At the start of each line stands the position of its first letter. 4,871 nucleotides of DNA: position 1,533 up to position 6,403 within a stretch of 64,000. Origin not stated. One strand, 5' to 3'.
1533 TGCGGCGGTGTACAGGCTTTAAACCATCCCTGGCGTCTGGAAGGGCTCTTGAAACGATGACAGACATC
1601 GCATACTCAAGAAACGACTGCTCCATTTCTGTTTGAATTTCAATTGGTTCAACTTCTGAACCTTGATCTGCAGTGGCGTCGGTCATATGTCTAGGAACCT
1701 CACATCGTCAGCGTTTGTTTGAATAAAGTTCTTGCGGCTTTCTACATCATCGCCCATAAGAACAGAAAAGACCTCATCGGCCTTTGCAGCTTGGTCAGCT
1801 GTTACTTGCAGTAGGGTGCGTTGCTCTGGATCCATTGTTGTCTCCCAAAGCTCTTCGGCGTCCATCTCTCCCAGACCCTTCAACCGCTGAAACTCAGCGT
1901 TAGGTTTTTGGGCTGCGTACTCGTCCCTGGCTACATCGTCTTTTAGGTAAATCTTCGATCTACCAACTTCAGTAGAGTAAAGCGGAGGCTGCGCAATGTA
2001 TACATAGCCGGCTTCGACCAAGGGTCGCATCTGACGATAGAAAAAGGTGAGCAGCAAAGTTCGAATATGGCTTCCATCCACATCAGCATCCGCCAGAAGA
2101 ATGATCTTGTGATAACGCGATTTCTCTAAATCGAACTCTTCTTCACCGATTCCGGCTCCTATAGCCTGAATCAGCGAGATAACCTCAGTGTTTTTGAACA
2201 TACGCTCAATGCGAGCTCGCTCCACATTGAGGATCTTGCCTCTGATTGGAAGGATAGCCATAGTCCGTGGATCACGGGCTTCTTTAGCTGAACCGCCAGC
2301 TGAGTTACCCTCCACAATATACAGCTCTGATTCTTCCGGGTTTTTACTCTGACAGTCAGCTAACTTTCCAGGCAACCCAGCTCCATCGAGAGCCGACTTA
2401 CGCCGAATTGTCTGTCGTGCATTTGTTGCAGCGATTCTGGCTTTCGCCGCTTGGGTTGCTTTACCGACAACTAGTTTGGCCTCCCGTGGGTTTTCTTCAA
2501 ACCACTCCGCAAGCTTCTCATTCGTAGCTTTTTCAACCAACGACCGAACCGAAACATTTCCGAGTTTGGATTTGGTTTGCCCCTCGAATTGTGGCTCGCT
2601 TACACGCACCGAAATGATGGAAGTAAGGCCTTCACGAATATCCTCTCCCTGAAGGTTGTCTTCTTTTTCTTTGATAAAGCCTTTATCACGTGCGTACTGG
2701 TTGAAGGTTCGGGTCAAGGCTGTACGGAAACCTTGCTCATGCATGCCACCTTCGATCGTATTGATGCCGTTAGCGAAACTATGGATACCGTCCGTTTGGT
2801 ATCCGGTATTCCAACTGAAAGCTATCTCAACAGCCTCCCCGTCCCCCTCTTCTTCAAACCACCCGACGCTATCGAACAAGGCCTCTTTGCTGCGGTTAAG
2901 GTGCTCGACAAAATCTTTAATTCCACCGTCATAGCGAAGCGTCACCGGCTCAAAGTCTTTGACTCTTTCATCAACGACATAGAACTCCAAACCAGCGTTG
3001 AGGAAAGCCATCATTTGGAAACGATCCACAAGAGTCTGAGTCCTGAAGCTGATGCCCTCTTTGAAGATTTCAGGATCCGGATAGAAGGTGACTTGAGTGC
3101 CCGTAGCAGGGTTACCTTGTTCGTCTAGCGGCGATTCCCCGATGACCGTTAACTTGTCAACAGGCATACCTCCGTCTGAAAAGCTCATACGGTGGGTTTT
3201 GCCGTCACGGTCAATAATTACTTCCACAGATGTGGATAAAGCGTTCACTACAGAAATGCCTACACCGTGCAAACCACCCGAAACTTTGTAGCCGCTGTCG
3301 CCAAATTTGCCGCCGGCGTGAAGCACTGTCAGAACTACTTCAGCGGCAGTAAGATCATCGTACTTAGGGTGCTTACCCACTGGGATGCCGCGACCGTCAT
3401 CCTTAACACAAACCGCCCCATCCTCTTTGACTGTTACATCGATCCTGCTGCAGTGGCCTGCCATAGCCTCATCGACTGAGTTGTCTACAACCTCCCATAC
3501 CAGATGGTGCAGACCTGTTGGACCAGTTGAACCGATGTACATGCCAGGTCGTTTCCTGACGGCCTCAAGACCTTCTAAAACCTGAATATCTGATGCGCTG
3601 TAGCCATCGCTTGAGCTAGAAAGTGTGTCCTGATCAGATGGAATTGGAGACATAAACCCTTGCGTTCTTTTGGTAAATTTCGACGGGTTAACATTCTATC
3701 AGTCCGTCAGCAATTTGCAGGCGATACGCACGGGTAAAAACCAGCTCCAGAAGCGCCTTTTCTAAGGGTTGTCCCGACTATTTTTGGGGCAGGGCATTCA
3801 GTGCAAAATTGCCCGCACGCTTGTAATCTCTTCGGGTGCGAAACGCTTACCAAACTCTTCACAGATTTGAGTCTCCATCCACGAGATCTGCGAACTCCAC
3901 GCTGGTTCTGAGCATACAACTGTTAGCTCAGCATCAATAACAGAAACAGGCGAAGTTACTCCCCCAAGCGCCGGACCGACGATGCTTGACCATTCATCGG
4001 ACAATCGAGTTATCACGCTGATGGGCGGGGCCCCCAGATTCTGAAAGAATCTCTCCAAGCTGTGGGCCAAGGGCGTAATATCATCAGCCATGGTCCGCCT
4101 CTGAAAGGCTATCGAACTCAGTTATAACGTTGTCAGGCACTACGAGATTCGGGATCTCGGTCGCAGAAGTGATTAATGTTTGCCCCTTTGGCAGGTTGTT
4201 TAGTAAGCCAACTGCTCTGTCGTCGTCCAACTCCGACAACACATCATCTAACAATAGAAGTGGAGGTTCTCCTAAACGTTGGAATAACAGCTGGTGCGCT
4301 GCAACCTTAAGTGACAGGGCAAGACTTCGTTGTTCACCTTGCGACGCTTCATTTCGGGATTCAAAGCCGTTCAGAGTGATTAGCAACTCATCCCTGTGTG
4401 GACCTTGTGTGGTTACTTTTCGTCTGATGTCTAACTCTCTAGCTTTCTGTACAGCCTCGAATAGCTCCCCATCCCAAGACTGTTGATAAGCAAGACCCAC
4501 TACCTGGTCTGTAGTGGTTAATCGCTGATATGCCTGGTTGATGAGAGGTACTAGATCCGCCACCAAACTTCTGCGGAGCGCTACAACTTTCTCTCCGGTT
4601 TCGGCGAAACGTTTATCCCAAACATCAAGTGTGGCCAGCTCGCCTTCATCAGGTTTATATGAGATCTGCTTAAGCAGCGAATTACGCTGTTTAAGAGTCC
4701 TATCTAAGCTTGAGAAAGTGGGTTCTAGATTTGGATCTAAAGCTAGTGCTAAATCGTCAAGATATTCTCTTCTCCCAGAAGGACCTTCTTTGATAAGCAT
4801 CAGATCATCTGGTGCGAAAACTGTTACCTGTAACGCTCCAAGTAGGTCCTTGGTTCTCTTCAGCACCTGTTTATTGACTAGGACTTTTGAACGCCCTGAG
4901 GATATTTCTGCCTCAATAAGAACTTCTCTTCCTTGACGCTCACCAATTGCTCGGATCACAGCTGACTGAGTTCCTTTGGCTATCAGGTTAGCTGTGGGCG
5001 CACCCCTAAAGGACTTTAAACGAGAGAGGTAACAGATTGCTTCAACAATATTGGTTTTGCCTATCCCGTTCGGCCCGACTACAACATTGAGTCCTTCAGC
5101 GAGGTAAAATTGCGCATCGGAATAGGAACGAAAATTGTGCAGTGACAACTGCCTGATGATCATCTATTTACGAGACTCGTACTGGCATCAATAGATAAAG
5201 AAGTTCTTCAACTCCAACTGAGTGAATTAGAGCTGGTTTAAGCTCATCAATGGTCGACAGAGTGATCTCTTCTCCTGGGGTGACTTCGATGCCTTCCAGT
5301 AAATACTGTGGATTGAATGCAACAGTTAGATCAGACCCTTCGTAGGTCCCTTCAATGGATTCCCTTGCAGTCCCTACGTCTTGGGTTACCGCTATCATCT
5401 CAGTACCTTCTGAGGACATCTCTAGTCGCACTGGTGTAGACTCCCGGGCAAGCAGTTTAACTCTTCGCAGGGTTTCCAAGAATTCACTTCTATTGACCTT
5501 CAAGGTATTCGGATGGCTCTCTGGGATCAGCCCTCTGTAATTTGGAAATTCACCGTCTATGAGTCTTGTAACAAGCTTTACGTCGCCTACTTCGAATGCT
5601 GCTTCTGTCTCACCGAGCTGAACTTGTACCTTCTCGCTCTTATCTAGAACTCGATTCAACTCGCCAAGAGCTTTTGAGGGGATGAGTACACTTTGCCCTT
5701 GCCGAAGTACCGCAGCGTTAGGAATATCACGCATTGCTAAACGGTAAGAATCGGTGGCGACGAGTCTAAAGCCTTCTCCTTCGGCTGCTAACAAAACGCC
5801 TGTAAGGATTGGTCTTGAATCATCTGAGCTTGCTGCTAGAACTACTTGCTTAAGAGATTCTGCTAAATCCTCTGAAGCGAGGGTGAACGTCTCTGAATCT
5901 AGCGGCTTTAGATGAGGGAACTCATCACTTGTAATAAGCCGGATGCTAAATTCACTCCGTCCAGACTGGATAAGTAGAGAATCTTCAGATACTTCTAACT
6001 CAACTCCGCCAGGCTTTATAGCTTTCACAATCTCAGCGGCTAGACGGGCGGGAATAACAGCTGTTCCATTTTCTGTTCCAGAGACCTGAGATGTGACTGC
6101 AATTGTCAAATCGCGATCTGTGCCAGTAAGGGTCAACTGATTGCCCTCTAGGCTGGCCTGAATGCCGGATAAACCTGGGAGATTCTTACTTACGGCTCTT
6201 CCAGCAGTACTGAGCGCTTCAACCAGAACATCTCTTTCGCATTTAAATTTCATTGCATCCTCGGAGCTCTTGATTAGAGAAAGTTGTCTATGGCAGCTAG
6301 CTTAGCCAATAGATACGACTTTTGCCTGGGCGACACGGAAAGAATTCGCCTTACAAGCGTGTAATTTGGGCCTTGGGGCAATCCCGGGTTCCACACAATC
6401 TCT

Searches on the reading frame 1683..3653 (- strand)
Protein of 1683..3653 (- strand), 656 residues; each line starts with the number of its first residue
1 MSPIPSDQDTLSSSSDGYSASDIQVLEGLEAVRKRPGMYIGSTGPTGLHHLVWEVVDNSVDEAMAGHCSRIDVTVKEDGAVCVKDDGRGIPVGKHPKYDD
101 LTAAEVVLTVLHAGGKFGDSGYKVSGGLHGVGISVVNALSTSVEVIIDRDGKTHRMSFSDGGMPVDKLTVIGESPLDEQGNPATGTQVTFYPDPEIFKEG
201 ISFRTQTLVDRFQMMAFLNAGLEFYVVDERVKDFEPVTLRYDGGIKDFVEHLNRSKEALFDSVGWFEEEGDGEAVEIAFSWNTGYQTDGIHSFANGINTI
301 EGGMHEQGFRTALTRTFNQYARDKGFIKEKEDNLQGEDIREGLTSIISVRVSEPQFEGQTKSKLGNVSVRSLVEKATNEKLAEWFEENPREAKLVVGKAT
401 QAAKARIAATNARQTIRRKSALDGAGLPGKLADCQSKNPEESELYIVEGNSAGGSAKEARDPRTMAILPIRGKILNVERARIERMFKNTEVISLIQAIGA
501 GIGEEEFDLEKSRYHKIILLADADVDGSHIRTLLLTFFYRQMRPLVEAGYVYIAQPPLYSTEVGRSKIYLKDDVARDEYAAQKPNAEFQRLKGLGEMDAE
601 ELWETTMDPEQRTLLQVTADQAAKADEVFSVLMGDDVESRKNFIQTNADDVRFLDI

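Call 72: search_protein_families(library=pfam, proteins=[window:1683-3653:-], max_evalue=0.0001)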
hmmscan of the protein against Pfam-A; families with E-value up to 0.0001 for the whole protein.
window:1683-3653:- (656 aa): 4 families
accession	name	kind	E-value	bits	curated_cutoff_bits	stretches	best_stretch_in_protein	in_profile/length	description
PF00204.31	DNA_gyraseB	-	1.5e-57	194.3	27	1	244-414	1-172/173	DNA gyrase B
PF00986.26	DNA_gyraseB_C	-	2.6e-27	95.2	29.8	1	585-645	3-63/63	DNA gyrase B subunit, carboxyl terminus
PF01751.28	Toprim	-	2e-17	63.6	23.1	1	443-555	1-95/96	Toprim domain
PF02518.31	HATPase_c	-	2.3e-16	60.7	26.4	1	45-193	3-108/111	Histidine kinase-, DNA gyrase B-, and HSP90-like ATPase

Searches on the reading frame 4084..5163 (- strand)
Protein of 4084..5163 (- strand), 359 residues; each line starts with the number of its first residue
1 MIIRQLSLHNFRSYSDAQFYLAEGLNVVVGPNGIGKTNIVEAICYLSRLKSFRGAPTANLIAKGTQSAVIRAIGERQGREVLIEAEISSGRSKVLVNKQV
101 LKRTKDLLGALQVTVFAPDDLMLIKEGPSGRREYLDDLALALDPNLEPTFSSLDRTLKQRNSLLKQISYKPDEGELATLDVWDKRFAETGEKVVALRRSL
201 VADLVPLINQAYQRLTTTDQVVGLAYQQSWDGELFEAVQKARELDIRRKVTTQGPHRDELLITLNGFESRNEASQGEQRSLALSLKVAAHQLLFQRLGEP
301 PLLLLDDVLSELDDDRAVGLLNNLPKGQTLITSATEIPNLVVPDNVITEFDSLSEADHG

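Call 72: search_protein_families(library=pfam, proteins=[window:4084-5163:-], max_evalue=0.0001)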
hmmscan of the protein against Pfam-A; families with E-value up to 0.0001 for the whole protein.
window:4084-5163:- (359 aa): 4 families
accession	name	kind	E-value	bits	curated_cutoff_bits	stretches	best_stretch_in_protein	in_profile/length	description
PF02463.25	SMC_N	-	4.5e-21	75.7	40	1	3-324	2-183/220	RecF/RecN/SMC N terminal domain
PF13476.12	AAA_23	-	6.1e-13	50.3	27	1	5-51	1-47/201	AAA domain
PF13175.12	AAA_15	-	5.7e-12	46.4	32.1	1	1-51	1-52/374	AAA ATPase domain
PF13304.12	AAA_21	-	2.1e-06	28.5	27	1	25-166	1-165/304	AAA domain, putative AbiEii toxin, Type IV TA system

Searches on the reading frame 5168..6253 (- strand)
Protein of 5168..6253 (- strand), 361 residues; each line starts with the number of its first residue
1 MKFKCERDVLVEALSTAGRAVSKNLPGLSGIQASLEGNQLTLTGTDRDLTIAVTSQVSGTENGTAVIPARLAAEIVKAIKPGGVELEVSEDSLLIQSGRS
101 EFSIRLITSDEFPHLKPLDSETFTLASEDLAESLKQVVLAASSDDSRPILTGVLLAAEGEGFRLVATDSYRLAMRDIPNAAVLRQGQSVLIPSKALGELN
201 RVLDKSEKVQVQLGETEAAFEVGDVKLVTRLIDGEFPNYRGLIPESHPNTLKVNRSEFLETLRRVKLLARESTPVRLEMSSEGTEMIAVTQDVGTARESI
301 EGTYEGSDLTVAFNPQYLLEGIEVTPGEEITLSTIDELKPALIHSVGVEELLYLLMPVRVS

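Call 72: search_protein_families(library=pfam, proteins=[window:5168-6253:-], max_evalue=0.0001)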
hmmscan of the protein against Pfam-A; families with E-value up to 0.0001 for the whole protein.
window:5168-6253:- (361 aa): 3 families
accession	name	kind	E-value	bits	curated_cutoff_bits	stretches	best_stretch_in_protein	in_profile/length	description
PF02767.21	DNA_pol3_beta_2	-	7.7e-39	133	27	2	125-238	2-116/116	DNA polymerase III beta subunit, central domain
PF00712.24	DNA_pol3_beta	-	5.4e-36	123.8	24.4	2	1-115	1-119/120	DNA polymerase III beta subunit, N-terminal domain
PF02768.20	DNA_pol3_beta_3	-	4.6e-25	88.2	27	1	242-359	3-121/121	DNA polymerase III beta subunit, C-terminal domain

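Call 103: find_encoding_contigs(protein=window:5168-6253:-, flank=10000, max_places=5)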
Protein window:5168-6253:- (361 aa): 1 contig read that carries it; 1 place shown.
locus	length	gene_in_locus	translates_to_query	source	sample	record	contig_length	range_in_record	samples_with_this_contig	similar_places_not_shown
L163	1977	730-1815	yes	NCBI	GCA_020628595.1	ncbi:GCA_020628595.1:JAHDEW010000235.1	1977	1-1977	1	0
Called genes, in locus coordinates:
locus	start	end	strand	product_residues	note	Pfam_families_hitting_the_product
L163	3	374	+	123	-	?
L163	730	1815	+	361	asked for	PF00712:DNA_pol3_beta, PF02767:DNA_pol3_beta_2 (weak), PF00712:DNA_pol3_beta, PF02767:DNA_pol3_beta_2, PF02768:DNA_pol3_beta_3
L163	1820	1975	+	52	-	?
